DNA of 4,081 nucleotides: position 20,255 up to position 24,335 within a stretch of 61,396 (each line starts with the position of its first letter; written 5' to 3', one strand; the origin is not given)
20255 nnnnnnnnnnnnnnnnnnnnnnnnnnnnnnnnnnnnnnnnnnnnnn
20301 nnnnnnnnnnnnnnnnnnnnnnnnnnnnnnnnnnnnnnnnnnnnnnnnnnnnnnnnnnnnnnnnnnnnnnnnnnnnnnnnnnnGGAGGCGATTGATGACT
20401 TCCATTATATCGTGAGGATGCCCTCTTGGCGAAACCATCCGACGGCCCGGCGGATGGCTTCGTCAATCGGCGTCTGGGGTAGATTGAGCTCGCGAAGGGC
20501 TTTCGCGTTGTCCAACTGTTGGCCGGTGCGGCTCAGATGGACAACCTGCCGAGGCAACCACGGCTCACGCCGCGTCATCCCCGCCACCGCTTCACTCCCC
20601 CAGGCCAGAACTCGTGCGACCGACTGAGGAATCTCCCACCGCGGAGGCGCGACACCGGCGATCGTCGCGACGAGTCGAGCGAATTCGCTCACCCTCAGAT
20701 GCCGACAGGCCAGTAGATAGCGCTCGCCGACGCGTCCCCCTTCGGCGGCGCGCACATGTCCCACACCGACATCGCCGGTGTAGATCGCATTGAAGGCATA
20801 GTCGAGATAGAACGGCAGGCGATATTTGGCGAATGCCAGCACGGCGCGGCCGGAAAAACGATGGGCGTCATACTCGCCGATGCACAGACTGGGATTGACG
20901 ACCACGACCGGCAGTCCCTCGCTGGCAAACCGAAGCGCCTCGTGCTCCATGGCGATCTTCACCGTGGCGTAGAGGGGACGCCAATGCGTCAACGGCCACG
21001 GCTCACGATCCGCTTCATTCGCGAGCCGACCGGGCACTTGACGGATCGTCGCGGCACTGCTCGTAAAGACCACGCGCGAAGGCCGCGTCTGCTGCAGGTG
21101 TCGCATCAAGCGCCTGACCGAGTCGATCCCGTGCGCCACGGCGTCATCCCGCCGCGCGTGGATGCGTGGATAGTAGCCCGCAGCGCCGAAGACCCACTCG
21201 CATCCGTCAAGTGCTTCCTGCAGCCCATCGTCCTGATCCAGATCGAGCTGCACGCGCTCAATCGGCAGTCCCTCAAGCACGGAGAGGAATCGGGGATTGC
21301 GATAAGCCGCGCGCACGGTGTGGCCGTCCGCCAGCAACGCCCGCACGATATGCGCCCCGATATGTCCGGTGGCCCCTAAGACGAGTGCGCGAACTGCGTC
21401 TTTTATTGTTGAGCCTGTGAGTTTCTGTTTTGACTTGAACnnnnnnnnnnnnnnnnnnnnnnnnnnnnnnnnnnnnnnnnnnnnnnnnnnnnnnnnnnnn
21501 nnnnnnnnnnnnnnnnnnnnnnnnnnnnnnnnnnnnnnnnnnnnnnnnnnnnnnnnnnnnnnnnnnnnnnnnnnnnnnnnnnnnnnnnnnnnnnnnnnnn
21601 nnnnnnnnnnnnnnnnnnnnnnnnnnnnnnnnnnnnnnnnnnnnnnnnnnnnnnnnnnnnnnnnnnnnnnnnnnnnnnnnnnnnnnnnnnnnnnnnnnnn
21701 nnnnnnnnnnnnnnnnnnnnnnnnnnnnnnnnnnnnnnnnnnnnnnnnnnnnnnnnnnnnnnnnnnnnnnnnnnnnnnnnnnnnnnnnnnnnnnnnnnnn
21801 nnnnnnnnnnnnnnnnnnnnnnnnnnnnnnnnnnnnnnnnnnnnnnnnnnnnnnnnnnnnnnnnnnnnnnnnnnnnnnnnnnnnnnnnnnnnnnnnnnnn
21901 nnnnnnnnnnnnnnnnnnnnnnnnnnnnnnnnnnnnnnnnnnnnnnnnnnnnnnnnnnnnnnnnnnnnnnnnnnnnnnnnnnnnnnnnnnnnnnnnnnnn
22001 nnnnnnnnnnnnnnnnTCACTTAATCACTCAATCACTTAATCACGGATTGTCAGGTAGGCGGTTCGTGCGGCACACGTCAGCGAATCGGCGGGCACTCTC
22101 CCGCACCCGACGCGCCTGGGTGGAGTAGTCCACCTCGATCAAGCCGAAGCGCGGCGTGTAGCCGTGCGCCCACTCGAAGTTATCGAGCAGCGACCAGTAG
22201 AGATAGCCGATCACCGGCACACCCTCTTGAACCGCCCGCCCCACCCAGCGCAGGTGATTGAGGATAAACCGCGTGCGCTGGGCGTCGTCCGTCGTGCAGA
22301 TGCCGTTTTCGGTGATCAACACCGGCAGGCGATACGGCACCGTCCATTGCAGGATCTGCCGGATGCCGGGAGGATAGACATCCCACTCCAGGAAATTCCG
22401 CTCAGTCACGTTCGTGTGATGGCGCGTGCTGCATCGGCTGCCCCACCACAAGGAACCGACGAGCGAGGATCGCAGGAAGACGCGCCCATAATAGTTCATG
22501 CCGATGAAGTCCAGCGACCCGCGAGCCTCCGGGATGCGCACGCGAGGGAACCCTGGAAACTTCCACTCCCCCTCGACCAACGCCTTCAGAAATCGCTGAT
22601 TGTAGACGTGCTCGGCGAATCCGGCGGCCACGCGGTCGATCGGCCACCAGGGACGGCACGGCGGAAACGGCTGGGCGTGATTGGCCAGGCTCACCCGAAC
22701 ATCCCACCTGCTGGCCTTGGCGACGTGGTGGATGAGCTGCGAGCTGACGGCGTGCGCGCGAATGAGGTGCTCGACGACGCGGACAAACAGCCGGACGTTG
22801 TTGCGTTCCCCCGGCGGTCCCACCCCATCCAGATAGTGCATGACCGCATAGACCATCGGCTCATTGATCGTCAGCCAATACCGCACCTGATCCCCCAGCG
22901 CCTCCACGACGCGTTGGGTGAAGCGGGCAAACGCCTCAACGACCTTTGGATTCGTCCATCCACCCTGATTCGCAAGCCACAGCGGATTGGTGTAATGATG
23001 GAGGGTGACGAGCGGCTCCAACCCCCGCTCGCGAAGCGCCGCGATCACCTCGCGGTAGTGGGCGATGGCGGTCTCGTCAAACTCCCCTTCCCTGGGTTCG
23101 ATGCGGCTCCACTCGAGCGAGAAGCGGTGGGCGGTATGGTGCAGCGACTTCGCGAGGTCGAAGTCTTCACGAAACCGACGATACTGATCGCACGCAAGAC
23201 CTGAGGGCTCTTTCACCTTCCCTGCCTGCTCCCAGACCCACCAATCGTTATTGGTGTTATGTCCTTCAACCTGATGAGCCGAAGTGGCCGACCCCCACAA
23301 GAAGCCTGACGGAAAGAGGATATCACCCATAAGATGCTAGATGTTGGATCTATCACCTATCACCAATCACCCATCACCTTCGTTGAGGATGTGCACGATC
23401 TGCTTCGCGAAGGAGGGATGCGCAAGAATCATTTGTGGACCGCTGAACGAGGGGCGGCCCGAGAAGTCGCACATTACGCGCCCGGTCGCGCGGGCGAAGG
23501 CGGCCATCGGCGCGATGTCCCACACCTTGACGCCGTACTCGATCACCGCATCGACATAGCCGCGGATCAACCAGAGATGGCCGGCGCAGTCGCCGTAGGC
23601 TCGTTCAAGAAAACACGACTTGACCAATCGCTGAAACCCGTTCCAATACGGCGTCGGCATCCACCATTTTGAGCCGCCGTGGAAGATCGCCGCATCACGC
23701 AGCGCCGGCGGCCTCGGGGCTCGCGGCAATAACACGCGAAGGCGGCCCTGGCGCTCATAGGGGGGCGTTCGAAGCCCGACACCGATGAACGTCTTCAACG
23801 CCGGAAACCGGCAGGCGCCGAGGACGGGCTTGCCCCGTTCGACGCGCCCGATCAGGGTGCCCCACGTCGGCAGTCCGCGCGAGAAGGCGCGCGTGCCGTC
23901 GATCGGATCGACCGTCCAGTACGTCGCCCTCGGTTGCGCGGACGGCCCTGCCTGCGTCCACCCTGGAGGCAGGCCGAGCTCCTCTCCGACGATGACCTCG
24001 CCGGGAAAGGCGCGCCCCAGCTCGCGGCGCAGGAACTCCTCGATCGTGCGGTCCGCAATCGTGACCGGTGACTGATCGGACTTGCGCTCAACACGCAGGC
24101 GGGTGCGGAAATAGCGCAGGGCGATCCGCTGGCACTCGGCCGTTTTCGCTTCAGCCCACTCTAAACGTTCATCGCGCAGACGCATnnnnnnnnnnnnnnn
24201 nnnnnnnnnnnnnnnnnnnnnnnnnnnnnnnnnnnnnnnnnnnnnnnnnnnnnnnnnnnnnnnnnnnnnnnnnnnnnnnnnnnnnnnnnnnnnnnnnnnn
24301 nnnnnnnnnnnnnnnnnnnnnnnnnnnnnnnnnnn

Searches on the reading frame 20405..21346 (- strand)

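Call 106: search_protein_families(library=pfam, max_evalue=0.000001, proteins=[window:20405-21346:-])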
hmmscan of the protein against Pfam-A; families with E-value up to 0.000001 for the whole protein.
window:20405-21346:- (313 aa): 2 families
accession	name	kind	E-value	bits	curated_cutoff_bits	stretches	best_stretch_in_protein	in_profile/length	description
PF01370.27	Epimerase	-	9.8e-13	48.5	20.9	1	2-172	16-189/240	NAD dependent epimerase/dehydratase family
PF13460.12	NAD_binding_10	-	6.8e-10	39.5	27.2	1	2-134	12-128/184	NAD(P)H-binding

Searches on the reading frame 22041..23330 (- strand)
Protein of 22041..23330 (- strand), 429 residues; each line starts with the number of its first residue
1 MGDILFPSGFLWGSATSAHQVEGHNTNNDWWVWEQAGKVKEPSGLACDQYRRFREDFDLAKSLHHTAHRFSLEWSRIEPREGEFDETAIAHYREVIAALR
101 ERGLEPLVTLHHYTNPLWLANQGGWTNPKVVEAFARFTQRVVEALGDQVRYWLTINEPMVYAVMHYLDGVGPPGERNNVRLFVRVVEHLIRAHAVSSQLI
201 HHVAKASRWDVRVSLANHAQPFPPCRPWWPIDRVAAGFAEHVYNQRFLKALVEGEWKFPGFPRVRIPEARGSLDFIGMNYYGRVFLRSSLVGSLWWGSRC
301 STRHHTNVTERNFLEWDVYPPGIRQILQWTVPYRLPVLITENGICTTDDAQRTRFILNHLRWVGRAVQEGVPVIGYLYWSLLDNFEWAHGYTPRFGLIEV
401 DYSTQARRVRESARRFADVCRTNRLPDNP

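Call 107: search_protein_families(library=pfam, max_evalue=0.000001, proteins=[window:22041-23330:-])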
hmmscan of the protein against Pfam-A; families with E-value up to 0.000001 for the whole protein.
window:22041-23330:- (429 aa): 1 family
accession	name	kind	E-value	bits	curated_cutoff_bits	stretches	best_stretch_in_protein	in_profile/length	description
PF00232.24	Glyco_hydro_1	-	9.3e-88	295.1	22.6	1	5-424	4-452/453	Glycosyl hydrolase family 1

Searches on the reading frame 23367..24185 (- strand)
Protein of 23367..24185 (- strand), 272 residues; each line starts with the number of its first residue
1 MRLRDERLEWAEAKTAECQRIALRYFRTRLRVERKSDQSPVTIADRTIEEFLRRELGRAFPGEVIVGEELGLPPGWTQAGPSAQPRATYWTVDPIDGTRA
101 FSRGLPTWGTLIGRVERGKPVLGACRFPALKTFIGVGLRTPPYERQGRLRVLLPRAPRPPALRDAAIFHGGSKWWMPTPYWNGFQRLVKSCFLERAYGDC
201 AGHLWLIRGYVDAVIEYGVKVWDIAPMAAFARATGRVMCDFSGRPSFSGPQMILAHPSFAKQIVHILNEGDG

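Call 107: search_protein_families(library=pfam, max_evalue=0.000001, proteins=[window:23367-24185:-])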
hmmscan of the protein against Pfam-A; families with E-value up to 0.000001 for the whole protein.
window:23367-24185:- (272 aa): 1 family
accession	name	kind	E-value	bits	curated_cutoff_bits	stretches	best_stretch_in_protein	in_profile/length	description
PF00459.30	Inositol_P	-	3.2e-31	109.3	27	1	8-257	6-254/271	Inositol monophosphatase family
